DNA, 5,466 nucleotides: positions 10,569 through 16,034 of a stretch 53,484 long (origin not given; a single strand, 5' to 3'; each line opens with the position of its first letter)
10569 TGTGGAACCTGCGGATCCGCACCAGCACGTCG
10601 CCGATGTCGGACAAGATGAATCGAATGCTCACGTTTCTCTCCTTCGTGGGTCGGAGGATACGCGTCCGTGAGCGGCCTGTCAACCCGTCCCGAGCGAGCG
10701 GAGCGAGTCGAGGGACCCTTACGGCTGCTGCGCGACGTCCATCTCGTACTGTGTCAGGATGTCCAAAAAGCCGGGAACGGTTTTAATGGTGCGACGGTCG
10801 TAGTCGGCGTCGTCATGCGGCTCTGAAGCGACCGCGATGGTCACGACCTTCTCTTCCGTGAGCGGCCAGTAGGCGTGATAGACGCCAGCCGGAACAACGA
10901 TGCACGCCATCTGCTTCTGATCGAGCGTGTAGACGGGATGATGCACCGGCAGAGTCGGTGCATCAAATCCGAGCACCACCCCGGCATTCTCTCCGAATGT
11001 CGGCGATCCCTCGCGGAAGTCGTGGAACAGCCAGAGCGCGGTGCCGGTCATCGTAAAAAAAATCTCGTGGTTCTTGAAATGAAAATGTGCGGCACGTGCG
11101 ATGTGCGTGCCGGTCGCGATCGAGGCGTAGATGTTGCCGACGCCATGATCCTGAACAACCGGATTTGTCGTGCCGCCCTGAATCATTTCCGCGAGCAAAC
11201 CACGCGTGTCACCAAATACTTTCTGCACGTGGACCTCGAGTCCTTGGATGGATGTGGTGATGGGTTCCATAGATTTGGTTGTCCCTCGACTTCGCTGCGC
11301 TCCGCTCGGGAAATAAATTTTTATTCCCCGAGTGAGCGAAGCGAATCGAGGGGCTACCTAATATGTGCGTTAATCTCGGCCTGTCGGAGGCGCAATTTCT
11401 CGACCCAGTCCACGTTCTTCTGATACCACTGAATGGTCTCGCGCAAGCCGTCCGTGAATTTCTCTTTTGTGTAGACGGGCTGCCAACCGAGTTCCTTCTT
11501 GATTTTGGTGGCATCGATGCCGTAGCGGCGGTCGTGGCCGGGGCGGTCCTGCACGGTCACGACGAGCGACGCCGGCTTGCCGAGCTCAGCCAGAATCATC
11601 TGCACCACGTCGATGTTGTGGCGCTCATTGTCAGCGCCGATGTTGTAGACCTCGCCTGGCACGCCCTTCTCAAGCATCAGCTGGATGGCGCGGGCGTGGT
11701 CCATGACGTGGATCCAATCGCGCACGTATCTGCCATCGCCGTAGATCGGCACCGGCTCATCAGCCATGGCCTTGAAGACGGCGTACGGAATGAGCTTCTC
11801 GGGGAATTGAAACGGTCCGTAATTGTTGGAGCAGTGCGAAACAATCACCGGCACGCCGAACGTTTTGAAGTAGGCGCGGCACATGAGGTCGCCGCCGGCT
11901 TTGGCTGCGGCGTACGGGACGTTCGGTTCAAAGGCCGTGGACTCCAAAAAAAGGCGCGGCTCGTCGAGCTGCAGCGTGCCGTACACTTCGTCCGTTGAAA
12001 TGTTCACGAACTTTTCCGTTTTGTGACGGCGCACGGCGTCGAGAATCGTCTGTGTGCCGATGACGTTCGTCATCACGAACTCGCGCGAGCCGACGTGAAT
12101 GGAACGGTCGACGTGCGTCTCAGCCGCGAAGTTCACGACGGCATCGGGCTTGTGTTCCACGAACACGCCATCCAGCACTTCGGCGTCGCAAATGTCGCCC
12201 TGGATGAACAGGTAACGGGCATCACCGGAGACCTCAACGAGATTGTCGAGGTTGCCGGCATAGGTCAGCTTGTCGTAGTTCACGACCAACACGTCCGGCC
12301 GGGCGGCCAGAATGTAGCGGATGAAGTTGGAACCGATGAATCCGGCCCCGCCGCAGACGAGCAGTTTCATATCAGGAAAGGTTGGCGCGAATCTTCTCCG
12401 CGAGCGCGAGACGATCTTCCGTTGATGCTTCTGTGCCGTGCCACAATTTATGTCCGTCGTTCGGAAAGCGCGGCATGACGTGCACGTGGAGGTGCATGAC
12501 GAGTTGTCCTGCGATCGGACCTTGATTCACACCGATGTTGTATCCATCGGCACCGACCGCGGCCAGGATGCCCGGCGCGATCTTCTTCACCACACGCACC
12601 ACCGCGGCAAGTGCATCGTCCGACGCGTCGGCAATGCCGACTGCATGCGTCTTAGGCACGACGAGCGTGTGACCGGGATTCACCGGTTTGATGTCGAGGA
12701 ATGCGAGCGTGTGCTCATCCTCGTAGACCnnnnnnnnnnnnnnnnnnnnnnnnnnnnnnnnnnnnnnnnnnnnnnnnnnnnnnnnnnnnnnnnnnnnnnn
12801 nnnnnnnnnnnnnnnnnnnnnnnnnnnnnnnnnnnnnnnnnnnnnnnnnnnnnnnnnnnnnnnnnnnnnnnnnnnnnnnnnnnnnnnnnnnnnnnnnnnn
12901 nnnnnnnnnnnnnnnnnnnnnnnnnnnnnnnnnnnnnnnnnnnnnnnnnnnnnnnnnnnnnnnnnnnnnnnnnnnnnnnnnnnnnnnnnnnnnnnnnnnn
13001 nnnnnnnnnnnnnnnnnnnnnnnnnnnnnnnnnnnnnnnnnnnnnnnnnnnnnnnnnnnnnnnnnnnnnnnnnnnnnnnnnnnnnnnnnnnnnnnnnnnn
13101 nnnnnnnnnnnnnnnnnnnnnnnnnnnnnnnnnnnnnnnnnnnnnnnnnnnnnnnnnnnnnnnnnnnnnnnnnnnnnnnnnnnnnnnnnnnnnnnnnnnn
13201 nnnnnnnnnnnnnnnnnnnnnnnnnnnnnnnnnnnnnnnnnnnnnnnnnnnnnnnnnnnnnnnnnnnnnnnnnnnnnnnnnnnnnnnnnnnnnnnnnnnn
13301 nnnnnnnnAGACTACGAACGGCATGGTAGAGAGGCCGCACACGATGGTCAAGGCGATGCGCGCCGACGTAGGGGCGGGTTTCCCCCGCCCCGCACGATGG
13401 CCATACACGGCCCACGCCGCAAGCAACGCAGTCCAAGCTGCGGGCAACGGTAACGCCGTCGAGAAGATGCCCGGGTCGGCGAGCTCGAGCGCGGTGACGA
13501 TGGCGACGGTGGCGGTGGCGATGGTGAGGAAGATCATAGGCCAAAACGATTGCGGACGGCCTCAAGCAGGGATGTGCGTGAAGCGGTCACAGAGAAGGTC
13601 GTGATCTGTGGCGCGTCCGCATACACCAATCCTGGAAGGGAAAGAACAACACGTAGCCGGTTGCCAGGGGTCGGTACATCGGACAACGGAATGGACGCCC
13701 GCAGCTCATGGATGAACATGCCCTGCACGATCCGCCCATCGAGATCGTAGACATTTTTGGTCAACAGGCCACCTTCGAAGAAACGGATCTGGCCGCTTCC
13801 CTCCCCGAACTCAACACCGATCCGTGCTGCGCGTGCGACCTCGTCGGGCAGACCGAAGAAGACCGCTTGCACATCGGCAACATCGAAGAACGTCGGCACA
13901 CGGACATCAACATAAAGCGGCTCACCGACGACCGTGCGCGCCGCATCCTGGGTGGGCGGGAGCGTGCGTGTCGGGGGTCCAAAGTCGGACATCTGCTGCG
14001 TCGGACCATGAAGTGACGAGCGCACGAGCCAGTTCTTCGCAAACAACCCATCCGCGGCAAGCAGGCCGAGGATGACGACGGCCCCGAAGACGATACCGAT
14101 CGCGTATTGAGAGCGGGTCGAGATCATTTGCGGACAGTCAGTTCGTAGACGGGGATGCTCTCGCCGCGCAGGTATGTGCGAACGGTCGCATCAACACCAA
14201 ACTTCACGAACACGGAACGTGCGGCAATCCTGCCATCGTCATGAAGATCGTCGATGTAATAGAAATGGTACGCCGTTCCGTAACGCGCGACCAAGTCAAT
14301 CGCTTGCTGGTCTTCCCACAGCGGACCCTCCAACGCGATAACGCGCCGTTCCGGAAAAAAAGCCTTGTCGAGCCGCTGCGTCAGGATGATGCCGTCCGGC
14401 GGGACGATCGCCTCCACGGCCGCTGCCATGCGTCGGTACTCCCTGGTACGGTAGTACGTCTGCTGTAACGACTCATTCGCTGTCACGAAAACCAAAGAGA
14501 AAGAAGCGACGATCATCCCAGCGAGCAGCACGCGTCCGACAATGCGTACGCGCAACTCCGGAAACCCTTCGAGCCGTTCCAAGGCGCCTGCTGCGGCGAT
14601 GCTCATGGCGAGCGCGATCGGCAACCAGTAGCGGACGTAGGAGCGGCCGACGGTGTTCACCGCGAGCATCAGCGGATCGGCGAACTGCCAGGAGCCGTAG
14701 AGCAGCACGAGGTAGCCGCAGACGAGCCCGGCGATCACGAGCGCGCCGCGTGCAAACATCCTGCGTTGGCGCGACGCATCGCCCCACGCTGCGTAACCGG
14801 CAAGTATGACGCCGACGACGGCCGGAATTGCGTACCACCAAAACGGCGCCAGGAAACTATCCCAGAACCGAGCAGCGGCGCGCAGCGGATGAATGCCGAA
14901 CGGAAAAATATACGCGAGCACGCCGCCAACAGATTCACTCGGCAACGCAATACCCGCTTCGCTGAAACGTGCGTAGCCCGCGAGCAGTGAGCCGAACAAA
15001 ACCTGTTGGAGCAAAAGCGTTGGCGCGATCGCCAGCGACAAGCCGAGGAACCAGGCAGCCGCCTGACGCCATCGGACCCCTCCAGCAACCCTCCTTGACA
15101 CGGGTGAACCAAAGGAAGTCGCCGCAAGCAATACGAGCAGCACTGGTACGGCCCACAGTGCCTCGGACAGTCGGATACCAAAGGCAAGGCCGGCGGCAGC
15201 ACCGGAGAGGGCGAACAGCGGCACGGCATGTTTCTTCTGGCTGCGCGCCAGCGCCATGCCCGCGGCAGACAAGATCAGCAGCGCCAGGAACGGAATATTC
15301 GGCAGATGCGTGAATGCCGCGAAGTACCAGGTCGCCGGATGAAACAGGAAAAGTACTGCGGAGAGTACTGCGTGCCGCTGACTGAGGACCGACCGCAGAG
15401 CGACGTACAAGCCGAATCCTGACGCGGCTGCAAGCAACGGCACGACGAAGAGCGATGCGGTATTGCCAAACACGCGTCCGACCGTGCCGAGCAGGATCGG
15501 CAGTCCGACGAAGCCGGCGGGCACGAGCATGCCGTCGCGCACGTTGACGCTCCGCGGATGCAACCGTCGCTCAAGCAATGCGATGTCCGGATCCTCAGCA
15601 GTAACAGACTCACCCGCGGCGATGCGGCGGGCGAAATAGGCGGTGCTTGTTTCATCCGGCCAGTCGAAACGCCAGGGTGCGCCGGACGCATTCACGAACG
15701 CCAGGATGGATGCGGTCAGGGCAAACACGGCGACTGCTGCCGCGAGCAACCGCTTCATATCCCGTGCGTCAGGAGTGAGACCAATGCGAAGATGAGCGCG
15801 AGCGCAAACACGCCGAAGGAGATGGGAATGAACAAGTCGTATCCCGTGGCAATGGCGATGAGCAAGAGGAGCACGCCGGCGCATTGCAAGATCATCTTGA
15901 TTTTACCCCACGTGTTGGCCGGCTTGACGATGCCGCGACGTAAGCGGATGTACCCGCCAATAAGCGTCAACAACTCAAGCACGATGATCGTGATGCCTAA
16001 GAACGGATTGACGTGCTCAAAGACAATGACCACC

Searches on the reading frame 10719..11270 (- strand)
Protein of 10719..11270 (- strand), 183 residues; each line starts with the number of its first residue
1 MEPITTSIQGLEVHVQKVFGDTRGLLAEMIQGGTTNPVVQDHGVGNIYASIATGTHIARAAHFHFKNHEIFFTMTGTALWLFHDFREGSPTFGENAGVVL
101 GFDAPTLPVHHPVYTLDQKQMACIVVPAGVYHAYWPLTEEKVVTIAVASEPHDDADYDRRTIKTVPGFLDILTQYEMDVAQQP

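Call 68: search_protein_families(library=pfam, proteins=[window:10719-11270:-], max_evalue=0.0001)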
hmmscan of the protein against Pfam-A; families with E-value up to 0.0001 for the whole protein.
window:10719-11270:- (183 aa): 1 family
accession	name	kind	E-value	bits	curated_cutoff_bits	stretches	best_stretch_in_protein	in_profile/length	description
PF00908.23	dTDP_sugar_isom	-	4e-10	40.1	27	1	6-101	2-99/168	dTDP-4-dehydrorhamnose 3,5-epimerase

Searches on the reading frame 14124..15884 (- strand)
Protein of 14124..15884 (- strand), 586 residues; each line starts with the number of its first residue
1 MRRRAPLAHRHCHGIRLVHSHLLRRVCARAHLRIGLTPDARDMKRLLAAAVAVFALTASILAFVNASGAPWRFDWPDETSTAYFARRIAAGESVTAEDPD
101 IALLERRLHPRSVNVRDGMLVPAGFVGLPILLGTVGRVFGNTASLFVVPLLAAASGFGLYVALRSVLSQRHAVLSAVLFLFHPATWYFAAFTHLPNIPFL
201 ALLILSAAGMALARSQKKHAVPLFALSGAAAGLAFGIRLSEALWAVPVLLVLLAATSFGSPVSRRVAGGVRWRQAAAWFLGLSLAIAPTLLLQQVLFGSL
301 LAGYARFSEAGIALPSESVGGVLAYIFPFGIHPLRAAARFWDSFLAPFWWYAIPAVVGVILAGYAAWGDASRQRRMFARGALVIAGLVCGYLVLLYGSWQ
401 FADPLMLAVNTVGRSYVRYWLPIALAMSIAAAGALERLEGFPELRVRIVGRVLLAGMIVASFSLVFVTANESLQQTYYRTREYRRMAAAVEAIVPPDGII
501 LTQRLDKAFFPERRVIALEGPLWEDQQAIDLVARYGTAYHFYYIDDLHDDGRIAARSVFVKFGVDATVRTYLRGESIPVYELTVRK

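Call 21: search_protein_families(library=pfam, proteins=[window:14124-15884:-])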
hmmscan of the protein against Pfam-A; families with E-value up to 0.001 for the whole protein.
window:14124-15884:- (586 aa): 1 family
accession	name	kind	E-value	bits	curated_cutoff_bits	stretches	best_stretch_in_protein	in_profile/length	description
PF13231.12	PMT_2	-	1.7e-06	28.7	26.1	1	142-255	22-132/160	Dolichyl-phosphate-mannose-protein mannosyltransferase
